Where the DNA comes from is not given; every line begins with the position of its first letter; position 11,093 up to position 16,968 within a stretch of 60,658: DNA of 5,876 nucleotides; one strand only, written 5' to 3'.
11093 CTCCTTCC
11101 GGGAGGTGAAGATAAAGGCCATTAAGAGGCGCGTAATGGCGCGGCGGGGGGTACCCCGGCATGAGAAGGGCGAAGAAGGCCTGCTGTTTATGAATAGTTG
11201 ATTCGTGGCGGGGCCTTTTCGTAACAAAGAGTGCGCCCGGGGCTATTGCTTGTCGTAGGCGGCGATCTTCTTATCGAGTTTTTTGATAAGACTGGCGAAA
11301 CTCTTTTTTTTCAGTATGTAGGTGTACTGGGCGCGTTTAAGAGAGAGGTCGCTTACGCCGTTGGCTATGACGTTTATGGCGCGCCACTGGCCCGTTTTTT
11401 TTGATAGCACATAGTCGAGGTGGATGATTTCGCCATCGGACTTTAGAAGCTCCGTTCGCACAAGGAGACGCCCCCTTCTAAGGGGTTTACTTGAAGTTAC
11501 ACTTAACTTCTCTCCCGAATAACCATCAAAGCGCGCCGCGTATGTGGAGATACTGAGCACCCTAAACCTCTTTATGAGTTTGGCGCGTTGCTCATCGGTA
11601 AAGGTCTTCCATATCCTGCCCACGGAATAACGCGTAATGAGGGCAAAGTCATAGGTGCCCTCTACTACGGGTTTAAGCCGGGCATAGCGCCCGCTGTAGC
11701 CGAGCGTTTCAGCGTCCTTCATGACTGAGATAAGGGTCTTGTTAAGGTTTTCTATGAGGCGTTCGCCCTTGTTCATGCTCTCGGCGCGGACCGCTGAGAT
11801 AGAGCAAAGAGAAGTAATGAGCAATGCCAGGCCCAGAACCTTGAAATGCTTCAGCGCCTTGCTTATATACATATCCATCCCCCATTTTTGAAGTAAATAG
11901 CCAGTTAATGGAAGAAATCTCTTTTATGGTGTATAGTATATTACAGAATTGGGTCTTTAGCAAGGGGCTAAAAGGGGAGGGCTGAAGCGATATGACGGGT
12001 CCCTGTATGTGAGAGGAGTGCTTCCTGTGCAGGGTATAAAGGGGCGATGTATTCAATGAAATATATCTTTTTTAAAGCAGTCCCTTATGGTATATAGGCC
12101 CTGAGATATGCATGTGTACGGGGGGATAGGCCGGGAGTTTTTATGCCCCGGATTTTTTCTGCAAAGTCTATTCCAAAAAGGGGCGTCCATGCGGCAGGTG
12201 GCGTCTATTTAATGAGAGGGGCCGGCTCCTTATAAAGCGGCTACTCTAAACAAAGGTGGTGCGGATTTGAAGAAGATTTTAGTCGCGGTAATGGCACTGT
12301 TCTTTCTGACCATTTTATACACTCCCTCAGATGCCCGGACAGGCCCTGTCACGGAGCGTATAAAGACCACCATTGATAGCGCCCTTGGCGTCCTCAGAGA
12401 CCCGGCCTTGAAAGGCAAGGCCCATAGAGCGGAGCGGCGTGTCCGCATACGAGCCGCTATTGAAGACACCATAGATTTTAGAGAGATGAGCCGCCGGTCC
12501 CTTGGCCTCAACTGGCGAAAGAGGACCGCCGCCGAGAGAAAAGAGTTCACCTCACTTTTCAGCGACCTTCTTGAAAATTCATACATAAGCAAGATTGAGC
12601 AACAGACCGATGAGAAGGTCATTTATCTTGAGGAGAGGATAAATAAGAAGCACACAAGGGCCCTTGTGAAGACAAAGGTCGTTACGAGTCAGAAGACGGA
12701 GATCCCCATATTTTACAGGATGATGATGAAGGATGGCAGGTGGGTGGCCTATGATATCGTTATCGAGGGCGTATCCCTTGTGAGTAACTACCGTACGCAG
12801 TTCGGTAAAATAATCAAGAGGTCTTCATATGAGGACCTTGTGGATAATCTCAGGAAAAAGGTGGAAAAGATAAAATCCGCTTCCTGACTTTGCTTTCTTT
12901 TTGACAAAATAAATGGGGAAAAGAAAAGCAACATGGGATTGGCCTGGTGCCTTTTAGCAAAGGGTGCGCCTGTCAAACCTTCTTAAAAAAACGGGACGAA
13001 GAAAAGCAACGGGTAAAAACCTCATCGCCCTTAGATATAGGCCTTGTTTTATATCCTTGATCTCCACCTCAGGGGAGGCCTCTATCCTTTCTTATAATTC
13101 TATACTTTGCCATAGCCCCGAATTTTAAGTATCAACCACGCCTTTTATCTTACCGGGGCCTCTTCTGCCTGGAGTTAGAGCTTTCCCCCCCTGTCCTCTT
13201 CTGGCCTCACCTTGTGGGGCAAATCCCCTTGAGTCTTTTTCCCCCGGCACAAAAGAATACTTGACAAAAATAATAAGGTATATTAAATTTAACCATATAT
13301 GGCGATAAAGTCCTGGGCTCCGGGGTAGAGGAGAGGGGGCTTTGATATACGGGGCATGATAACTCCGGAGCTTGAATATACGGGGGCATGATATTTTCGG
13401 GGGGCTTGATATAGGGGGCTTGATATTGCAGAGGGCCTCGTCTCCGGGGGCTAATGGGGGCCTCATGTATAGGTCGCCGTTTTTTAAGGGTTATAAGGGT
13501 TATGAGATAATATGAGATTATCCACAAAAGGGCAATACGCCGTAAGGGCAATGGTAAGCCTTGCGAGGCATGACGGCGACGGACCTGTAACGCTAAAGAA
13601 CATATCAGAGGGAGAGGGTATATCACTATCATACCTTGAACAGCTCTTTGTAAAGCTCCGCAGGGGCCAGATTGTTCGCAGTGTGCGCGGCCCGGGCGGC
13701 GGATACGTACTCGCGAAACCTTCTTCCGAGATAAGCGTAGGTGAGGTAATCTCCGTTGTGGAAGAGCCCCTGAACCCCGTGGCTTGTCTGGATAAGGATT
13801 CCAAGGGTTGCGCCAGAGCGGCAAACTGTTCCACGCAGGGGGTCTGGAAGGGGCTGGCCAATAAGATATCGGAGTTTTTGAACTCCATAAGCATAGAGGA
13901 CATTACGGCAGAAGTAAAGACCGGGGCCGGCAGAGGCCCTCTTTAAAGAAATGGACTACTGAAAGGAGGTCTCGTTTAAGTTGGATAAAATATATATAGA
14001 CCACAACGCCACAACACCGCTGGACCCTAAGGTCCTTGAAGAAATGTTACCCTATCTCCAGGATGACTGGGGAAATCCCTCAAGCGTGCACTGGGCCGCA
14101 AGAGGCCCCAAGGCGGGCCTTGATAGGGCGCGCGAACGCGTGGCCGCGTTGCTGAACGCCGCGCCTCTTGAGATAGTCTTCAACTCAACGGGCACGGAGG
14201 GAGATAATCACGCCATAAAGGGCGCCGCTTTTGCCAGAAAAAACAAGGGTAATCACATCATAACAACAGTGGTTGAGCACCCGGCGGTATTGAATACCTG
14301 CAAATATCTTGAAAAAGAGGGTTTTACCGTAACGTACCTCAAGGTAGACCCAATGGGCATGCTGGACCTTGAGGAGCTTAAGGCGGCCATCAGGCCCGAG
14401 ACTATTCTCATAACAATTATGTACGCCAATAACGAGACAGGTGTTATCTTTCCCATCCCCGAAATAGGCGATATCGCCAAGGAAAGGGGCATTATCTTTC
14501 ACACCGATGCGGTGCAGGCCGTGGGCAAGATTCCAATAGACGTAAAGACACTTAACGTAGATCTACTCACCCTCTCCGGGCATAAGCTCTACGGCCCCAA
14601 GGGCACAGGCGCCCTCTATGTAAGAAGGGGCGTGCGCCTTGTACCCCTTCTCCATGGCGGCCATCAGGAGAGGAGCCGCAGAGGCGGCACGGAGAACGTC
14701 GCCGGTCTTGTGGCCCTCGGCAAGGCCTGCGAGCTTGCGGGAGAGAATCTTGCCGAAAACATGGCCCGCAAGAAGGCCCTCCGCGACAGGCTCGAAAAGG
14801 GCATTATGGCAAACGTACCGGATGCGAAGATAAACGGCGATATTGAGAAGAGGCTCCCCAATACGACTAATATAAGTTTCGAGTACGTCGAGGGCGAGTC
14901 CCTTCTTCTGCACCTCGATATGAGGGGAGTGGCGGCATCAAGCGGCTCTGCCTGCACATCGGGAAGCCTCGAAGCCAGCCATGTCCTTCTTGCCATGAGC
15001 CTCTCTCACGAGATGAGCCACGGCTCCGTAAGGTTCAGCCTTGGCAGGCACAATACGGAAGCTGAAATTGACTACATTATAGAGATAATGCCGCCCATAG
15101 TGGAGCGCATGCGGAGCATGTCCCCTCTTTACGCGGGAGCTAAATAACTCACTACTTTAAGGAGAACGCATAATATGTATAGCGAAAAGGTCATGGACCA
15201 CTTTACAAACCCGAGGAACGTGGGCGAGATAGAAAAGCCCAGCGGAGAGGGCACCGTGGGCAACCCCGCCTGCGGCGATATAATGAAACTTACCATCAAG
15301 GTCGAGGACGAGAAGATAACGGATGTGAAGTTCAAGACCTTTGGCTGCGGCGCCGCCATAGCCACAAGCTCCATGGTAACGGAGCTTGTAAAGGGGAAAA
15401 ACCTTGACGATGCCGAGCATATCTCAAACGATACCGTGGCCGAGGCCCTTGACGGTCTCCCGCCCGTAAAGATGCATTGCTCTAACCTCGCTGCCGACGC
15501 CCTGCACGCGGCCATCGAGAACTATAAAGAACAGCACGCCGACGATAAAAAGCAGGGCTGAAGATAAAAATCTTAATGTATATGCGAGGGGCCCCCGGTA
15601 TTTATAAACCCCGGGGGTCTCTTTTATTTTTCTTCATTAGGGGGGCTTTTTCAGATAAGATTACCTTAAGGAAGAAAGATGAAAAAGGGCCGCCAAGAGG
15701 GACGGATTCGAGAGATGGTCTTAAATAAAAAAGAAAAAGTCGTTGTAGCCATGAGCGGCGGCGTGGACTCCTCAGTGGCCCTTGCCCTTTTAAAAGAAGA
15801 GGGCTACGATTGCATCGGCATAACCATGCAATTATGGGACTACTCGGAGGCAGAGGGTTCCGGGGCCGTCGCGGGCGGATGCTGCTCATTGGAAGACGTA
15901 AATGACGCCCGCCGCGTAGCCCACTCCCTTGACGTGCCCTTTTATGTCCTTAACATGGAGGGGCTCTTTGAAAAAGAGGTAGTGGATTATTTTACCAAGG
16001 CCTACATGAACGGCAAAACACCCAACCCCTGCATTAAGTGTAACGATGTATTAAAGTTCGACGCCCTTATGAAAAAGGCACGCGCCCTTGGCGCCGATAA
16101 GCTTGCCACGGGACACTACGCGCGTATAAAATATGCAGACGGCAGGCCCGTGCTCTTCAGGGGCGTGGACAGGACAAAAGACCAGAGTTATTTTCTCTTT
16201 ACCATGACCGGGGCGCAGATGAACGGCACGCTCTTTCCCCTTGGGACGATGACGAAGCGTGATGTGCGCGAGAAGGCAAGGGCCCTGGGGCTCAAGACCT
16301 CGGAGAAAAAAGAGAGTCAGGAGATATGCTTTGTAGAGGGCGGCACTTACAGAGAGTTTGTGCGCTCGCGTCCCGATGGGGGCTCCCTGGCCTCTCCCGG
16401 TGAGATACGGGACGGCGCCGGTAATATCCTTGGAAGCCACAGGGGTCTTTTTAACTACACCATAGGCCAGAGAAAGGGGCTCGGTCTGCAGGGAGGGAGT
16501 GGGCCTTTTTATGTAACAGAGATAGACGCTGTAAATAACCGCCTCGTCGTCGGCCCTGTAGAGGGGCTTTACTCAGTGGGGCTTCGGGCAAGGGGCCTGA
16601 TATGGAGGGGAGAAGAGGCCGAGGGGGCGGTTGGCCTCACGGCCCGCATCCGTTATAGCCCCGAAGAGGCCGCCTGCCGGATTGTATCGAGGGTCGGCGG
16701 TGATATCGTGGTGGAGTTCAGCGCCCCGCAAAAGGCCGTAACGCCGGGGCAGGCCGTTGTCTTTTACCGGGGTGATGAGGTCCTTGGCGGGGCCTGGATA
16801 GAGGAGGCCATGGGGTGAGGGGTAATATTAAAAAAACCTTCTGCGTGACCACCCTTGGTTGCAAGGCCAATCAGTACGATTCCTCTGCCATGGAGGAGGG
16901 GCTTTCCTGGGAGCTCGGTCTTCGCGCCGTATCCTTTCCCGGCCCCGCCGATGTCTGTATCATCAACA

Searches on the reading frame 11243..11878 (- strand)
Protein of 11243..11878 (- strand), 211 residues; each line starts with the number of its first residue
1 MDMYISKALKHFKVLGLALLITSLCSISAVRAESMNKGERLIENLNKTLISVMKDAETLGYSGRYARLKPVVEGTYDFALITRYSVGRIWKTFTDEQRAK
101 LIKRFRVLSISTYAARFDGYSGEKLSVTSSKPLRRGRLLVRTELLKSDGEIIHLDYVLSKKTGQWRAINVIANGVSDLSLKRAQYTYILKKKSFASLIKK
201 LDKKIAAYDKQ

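Call 94: search_protein_families(library=pfam, proteins=[window:11243-11878:-], max_evalue=1e-8)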
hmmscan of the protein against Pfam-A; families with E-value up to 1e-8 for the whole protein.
window:11243-11878:- (211 aa): 1 family
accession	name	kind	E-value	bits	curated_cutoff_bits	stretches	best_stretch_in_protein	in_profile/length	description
PF05494.18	MlaC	-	1.8e-40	138.9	26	1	45-202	3-165/166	MlaC protein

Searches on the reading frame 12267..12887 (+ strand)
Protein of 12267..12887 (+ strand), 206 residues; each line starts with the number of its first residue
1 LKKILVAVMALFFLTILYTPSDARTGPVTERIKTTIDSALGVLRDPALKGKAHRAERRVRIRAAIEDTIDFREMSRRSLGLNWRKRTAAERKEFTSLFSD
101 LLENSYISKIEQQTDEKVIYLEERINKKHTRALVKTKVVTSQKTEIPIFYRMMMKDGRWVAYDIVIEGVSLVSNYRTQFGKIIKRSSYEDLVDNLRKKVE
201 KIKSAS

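Call 35: search_protein_families(library=pfam, proteins=[window:12267-12887:+], max_evalue=0.00001)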
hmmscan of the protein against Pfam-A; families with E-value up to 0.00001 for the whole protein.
window:12267-12887:+ (206 aa): 1 family
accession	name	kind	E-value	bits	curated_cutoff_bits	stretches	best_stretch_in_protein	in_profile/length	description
PF05494.18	MlaC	-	2.3e-48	164.6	26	1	34-197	2-166/166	MlaC protein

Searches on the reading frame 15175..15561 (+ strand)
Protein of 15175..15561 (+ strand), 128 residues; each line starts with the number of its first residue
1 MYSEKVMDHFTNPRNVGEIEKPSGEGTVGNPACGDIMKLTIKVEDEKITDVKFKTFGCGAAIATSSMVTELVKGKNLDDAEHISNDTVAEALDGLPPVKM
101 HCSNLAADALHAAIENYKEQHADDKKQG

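Call 95: search_protein_families(library=pfam, proteins=[window:15175-15561:+], max_evalue=1e-8)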
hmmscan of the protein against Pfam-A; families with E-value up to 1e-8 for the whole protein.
window:15175-15561:+ (128 aa): 1 family
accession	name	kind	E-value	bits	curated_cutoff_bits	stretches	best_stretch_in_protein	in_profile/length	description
PF01592.21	NifU_N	-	1.1e-52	178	22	1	1-121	1-124/127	NifU-like N terminal domain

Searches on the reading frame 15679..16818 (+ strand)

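Call 95: search_protein_families(library=pfam, proteins=[window:15679-16818:+], max_evalue=1e-8)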
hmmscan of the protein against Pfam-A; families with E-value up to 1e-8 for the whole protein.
window:15679-16818:+ (379 aa): 3 families
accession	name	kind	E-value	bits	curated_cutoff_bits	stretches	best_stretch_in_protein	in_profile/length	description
PF03054.22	tRNA_Me_trans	-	3.5e-75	252.5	20.6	1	19-220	1-201/202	tRNA methyl transferase HUP domain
PF20259.3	tRNA_Me_trans_M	-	3.3e-19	68.6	27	1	239-292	11-65/66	tRNA methyl transferase PRC-barrel domain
PF20258.4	tRNA_Me_trans_C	-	1.4e-18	67.4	20.6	1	301-374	3-77/77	Aminomethyltransferase beta-barrel domain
